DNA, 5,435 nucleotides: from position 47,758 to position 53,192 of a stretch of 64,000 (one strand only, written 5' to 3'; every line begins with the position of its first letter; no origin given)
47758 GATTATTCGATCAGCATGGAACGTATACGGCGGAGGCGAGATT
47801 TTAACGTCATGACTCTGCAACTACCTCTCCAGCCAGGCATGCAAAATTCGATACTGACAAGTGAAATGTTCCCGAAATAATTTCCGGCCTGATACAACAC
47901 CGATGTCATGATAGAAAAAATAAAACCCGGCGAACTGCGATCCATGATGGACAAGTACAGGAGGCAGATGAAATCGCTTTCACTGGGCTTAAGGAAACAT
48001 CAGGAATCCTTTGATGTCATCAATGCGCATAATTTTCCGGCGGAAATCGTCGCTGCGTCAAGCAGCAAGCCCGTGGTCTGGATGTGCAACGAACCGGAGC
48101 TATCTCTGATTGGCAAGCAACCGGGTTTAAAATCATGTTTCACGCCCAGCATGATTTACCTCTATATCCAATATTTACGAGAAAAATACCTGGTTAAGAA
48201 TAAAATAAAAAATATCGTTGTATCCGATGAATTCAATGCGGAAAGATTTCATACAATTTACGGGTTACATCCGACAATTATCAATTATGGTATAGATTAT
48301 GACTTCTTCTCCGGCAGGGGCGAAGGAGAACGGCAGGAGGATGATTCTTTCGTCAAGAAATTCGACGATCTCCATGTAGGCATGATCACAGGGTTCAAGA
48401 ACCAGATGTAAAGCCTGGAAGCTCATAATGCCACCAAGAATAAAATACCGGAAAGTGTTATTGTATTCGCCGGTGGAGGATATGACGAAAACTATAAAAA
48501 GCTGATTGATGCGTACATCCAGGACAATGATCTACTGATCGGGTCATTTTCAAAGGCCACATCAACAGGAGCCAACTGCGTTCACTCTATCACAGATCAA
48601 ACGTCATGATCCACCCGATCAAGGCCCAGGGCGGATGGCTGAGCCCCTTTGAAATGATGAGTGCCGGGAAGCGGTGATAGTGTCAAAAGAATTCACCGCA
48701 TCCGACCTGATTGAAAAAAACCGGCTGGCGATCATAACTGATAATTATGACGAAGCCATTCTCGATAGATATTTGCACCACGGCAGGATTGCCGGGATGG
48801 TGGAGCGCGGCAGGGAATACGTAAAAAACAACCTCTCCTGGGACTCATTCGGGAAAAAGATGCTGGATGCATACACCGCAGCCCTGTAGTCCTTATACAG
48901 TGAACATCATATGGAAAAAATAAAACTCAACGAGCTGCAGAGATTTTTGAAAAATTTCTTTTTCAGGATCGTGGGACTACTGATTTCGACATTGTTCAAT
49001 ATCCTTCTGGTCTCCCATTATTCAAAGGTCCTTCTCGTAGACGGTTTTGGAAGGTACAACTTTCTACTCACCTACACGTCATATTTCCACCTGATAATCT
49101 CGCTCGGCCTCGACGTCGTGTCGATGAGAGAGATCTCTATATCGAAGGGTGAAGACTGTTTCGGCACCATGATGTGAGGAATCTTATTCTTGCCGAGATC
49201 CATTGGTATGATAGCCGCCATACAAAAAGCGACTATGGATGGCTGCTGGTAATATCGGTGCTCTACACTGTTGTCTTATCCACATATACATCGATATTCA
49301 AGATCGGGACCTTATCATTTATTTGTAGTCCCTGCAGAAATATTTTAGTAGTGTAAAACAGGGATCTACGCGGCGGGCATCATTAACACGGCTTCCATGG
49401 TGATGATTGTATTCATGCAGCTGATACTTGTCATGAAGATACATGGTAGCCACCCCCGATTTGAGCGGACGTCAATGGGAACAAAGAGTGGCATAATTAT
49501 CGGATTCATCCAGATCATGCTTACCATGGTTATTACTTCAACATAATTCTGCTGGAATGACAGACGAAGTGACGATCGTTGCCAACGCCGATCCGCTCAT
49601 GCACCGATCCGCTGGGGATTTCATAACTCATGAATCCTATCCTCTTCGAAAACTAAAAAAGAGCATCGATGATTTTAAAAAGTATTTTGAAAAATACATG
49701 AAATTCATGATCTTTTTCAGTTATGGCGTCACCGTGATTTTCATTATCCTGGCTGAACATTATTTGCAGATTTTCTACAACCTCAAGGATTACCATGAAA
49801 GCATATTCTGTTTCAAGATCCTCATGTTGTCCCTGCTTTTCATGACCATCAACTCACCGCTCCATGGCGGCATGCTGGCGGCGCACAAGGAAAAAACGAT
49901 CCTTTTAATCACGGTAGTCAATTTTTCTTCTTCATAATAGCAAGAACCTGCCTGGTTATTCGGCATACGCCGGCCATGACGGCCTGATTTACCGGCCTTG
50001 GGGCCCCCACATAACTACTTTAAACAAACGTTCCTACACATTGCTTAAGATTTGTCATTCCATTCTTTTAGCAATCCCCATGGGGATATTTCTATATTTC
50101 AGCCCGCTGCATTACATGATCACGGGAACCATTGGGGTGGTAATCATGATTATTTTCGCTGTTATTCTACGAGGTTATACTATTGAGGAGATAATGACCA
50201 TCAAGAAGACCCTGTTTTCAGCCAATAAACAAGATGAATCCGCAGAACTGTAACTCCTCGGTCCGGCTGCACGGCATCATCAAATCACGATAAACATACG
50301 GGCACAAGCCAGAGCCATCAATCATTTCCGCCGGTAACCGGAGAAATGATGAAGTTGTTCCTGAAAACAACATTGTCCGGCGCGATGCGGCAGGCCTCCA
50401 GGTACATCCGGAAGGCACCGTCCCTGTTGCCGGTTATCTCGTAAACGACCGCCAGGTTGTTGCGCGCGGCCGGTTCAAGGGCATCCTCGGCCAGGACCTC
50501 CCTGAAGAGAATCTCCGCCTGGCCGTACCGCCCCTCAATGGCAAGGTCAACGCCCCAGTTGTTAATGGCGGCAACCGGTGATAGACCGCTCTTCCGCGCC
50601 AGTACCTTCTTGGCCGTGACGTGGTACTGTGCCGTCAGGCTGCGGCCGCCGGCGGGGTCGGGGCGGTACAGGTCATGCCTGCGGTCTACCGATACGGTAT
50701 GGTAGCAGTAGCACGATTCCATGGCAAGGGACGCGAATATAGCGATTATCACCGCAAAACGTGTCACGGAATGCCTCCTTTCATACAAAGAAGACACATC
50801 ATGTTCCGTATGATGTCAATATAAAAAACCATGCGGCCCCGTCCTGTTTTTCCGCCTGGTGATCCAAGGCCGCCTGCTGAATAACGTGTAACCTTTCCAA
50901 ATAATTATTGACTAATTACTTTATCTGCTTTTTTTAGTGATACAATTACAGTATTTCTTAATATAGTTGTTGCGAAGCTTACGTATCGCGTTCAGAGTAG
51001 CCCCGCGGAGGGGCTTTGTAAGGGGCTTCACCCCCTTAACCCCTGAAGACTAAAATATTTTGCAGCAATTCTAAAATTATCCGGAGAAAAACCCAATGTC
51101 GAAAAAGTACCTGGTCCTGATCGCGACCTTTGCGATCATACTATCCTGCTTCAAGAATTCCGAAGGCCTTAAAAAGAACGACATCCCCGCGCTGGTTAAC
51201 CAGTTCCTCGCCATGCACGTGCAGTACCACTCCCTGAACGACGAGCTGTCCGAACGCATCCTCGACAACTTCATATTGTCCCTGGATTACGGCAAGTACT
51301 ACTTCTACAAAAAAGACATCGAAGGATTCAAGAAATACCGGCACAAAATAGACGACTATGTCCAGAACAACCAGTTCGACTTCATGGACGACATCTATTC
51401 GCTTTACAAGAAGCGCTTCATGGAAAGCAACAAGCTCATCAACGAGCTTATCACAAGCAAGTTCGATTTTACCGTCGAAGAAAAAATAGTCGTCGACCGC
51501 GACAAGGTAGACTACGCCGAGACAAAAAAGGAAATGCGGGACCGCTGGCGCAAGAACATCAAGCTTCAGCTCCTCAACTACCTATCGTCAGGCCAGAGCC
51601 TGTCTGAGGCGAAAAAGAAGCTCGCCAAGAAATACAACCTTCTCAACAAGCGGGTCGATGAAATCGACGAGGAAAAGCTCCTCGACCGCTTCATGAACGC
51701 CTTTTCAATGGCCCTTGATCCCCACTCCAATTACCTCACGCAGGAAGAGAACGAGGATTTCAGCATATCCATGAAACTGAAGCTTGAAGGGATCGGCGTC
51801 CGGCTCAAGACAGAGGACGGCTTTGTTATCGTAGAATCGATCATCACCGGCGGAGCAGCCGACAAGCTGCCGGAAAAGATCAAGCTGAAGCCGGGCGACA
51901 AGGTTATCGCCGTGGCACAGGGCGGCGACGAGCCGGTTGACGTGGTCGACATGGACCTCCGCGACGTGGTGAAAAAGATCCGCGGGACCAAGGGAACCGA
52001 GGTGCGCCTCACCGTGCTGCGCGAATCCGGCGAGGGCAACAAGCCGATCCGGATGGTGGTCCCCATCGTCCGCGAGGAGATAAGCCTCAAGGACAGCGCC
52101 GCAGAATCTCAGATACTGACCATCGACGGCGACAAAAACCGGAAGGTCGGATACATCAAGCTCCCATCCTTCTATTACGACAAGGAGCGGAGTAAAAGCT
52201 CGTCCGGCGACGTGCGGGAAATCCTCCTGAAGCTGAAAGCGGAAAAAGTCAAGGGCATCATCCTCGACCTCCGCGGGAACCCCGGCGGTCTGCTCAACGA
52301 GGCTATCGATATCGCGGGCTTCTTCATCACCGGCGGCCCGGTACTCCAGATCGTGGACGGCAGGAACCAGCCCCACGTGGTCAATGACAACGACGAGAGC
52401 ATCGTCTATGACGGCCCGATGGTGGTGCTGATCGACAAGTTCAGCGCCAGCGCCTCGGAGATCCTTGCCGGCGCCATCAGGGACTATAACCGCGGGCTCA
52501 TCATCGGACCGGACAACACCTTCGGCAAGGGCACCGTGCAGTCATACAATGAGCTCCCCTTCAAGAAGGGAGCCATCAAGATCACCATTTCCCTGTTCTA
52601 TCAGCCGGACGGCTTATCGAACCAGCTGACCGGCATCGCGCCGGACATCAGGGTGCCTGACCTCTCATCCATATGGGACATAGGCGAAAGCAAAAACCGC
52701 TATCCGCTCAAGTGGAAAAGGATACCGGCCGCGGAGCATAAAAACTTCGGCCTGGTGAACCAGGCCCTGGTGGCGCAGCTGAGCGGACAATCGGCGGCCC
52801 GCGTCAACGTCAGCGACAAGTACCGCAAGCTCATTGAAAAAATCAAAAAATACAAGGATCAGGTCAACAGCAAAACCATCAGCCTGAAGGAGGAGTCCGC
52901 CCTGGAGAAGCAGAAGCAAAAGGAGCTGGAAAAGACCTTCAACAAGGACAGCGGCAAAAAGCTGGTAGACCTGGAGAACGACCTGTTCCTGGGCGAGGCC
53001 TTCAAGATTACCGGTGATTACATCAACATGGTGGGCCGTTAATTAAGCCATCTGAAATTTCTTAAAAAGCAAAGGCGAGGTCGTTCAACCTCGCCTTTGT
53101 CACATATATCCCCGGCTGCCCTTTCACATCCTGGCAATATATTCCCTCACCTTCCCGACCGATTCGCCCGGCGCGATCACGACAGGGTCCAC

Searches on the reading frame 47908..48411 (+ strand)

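Call 79: search_protein_families(library=pfam, proteins=[window:47908-48411:+], max_evalue=0.01)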
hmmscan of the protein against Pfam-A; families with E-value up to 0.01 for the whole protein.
window:47908-48411:+ (167 aa): 1 family
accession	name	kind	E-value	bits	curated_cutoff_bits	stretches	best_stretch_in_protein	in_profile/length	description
PF13439.12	Glyco_transf_4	-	0.0022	18.5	28.5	1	21-132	57-169/170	Glycosyltransferase Family 4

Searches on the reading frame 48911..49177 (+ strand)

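Call 79: search_protein_families(library=pfam, proteins=[window:48911-49177:+], max_evalue=0.01)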
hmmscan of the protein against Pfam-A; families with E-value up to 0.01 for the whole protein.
window:48911-49177:+ (88 aa): 1 family
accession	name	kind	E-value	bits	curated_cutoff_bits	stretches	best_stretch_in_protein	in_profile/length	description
PF01943.22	Polysacc_synt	-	1.1e-06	28.8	28.2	1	13-80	2-69/274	Polysaccharide biosynthesis protein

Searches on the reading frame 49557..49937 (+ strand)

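Call 79: search_protein_families(library=pfam, proteins=[window:49557-49937:+], max_evalue=0.01)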
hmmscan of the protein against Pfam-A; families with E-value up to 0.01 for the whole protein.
window:49557-49937:+ (126 aa): 2 families
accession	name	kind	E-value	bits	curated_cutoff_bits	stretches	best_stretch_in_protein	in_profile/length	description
PF01554.23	MatE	-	0.00061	20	24.9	1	35-122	63-151/161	MatE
PF03023.19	MurJ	-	0.0037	16.4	27.4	1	34-111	45-125/451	Lipid II flippase MurJ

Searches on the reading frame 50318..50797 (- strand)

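Call 79: search_protein_families(library=pfam, proteins=[window:50318-50797:-], max_evalue=0.01)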
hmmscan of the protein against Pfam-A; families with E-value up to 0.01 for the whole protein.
window:50318-50797:- (159 aa): 9 families
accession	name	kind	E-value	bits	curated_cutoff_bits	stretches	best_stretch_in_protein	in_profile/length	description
PF13374.12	TPR_10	-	1e-07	32.2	27.5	1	110-138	3-31/42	Tetratricopeptide repeat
PF07719.23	TPR_2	-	1e-07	31.9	27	1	110-142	2-34/34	Tetratricopeptide repeat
PF13424.12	TPR_12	-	1.9e-05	25.2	30.1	1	76-140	3-76/77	Tetratricopeptide repeat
PF13432.12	TPR_16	-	3.7e-05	24.5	32.7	1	89-142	11-64/65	Tetratricopeptide repeat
PF00515.34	TPR_1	-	0.00011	22.3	27.8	0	110-142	2-34/34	Tetratricopeptide repeat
PF13428.12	TPR_14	-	0.00013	22.8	23.5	0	109-145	1-37/44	Tetratricopeptide repeat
PF14559.12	TPR_19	-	0.00085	20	25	1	87-128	3-44/68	Tetratricopeptide repeat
PF13181.12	TPR_8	-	0.0012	19.3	25.7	0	111-142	3-34/34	Tetratricopeptide repeat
PF13431.12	TPR_17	-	0.0045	17.6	24.4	0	97-124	1-28/34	Tetratricopeptide repeat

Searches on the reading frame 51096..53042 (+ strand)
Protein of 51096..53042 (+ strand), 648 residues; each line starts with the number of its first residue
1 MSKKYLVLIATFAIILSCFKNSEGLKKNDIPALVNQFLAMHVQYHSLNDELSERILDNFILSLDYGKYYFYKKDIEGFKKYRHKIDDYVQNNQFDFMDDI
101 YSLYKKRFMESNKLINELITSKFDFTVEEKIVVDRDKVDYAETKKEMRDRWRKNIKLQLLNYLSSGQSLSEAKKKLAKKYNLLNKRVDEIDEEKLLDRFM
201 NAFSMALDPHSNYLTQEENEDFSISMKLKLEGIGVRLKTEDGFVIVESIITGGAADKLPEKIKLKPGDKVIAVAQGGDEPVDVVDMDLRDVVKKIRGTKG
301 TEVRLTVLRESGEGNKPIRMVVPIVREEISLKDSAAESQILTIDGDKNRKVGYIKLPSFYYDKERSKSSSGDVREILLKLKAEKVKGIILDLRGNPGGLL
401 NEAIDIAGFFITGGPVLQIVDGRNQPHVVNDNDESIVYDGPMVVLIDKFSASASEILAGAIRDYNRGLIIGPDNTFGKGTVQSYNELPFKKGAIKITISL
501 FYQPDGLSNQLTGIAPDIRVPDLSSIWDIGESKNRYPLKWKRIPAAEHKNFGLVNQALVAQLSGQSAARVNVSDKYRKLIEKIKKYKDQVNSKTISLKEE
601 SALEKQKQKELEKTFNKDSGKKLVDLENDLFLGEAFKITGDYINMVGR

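Call 79: search_protein_families(library=pfam, proteins=[window:51096-53042:+], max_evalue=0.01)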
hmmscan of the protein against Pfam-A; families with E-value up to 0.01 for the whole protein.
window:51096-53042:+ (648 aa): 5 families
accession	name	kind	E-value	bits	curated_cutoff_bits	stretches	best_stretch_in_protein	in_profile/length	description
PF17804.6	TSP_NTD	-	1.9e-51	175.4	26.4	1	34-216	2-187/188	Tail specific protease N-terminal domain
PF03572.23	Peptidase_S41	-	3.3e-47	160.6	24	1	350-520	1-165/165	Peptidase family S41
PF11818.13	DUF3340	-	2.1e-16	60.9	28.6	1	528-643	5-154/155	C-terminal domain of tail specific protease (DUF3340)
PF00595.29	PDZ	-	1.4e-07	32.2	23.2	1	224-308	2-81/81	PDZ domain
PF17820.7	PDZ_6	-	0.004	17.3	27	1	245-309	1-54/54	PDZ domain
